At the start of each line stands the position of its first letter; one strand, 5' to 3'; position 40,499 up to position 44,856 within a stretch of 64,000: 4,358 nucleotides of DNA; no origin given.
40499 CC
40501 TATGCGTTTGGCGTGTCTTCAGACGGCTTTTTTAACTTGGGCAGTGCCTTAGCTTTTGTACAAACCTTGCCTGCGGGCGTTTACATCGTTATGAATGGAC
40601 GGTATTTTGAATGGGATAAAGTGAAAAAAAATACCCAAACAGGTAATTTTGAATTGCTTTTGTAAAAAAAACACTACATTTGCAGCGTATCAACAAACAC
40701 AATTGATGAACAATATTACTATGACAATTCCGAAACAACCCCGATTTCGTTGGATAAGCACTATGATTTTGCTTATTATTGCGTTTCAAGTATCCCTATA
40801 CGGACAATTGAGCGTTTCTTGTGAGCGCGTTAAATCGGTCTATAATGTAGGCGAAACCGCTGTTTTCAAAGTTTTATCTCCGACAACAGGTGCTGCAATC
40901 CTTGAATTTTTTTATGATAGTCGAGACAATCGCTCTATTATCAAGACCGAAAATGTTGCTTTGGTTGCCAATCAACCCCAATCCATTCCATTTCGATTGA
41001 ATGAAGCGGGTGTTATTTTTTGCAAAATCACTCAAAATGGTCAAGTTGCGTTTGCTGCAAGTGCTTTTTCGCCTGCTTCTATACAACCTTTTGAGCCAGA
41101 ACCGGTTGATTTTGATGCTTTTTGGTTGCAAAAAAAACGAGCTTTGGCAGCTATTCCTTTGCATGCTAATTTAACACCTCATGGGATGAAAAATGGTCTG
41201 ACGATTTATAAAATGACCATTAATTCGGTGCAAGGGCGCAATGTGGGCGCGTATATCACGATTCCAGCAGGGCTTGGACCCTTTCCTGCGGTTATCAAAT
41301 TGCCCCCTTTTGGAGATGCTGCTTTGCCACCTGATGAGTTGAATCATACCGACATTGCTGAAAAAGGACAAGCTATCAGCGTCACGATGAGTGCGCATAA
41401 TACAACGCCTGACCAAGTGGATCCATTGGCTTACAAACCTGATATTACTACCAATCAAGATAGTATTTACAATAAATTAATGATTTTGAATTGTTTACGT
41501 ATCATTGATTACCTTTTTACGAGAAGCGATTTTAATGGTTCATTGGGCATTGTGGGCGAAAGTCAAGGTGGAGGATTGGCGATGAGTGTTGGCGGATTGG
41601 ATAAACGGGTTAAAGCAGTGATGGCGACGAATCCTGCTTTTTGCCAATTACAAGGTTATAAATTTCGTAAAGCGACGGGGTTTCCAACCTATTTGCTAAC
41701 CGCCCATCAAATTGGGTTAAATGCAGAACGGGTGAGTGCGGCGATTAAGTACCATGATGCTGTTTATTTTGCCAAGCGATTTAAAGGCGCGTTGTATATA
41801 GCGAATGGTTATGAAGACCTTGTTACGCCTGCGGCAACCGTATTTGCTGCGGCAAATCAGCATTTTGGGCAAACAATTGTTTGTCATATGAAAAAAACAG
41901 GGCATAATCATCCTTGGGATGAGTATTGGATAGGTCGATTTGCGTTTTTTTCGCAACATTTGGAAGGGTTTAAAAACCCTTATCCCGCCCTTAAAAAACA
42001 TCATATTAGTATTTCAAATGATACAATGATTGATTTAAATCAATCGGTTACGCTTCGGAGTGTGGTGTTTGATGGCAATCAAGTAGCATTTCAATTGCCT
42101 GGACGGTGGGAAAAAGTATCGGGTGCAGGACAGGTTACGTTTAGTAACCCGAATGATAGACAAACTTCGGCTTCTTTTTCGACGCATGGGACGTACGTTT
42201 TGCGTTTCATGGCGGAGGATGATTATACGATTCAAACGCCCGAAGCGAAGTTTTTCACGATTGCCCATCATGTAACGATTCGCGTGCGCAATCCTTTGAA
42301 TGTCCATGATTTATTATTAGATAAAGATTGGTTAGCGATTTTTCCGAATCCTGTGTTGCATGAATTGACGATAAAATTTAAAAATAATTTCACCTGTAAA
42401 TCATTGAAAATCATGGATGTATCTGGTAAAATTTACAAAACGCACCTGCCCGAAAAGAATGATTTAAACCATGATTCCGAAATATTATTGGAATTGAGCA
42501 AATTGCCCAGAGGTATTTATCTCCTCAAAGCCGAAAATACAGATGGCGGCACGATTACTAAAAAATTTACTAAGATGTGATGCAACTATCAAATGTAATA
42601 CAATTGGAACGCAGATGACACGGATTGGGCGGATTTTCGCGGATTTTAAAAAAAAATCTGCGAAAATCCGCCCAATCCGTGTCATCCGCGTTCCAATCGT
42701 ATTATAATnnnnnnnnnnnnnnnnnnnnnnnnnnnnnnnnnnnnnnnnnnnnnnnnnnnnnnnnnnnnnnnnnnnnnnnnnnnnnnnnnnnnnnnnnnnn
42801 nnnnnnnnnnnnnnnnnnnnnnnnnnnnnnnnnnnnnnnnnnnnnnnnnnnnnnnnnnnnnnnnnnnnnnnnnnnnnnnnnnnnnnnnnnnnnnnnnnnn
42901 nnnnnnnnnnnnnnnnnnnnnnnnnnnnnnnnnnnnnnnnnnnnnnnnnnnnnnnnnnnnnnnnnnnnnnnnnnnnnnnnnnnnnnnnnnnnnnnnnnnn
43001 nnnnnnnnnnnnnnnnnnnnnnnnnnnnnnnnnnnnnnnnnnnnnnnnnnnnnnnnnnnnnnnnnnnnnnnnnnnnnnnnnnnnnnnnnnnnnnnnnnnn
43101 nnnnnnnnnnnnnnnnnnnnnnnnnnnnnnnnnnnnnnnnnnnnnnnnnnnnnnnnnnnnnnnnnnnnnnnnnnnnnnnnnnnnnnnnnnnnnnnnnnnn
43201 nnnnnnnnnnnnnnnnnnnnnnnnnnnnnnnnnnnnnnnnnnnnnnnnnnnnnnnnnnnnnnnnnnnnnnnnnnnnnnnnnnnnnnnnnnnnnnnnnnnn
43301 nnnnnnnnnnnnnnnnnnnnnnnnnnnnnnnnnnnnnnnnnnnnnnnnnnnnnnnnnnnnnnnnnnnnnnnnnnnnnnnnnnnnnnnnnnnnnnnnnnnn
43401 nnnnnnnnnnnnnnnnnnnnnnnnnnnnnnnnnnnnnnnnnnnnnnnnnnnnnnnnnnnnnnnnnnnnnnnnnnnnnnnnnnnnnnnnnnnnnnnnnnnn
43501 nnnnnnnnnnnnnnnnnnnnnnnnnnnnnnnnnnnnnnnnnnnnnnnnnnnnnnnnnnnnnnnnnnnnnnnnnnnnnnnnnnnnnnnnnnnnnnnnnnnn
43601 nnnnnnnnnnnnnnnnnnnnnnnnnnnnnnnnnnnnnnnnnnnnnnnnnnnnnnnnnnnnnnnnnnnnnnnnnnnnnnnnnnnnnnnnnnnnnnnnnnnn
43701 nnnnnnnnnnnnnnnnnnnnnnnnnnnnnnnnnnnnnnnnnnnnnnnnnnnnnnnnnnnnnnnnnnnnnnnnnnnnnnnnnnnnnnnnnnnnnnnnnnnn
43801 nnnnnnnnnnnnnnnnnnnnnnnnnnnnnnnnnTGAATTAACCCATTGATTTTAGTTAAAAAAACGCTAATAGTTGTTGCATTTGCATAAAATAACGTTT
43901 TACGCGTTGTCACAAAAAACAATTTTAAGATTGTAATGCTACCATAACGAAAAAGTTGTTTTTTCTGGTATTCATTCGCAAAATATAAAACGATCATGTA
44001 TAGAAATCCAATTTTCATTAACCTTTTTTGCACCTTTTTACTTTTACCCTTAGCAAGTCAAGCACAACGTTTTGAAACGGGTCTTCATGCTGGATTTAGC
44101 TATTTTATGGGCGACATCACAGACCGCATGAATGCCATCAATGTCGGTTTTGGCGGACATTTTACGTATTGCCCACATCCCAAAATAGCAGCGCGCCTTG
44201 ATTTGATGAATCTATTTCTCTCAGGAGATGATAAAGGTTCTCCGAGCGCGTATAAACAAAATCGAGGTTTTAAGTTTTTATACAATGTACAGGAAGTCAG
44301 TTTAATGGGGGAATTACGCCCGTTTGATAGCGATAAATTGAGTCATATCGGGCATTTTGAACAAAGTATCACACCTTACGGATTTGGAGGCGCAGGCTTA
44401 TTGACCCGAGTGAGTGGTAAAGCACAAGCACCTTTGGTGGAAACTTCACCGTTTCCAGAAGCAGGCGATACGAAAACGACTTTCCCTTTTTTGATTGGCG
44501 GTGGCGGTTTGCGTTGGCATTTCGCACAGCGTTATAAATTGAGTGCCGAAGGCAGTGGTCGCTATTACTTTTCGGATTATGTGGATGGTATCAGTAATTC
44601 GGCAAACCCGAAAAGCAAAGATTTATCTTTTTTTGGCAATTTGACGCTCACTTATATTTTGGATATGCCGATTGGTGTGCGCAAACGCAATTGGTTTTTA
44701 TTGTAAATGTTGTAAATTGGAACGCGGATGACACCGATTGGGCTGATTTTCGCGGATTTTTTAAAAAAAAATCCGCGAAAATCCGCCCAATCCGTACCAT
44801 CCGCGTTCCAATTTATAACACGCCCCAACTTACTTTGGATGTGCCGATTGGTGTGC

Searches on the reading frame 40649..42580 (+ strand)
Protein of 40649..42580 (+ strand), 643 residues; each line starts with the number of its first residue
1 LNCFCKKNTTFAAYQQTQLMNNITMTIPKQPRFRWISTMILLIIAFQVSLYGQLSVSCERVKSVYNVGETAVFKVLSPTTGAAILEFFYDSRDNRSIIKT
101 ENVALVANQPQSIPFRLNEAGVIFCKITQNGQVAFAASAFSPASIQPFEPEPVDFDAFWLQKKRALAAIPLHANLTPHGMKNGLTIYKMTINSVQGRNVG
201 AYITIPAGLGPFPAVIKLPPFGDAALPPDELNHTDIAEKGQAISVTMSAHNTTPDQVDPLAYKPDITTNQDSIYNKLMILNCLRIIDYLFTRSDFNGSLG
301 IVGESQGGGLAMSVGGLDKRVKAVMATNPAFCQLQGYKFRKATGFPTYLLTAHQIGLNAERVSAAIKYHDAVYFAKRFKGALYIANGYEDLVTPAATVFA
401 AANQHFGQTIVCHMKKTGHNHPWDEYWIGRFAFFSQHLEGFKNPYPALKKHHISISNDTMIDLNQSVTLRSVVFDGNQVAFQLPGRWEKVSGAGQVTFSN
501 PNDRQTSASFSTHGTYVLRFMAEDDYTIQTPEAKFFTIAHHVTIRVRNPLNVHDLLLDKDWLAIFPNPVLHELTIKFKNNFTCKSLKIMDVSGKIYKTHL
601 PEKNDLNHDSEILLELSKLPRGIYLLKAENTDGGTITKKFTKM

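Call 89: search_protein_families(library=pfam, proteins=[window:40649-42580:+], max_evalue=0.00001)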
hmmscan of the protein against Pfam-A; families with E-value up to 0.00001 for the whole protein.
window:40649-42580:+ (643 aa): 2 families
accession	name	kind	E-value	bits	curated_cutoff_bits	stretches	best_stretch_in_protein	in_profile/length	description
PF05448.18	AXE1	-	1.3e-21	77.1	21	1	147-419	16-303/321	Acetyl xylan esterase (AXE1)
PF18962.6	Por_Secre_tail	-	1.3e-11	45.1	27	1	564-640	1-73/75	Secretion system C-terminal sorting domain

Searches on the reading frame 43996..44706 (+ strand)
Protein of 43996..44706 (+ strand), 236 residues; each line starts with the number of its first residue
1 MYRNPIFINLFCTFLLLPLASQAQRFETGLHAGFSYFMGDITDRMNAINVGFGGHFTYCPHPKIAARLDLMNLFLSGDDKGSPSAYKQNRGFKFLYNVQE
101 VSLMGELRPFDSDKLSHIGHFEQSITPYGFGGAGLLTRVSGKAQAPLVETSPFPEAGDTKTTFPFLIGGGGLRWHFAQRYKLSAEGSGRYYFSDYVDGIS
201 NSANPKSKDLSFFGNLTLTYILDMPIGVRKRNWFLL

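Call 89: search_protein_families(library=pfam, proteins=[window:43996-44706:+], max_evalue=0.00001)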
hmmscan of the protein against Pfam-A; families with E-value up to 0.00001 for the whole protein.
window:43996-44706:+ (236 aa): 1 family
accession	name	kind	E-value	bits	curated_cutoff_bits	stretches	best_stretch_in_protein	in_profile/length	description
PF19573.5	DUF6089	-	1.2e-14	54.6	23.2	1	9-216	6-200/226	Domain of unknown function (DUF6089)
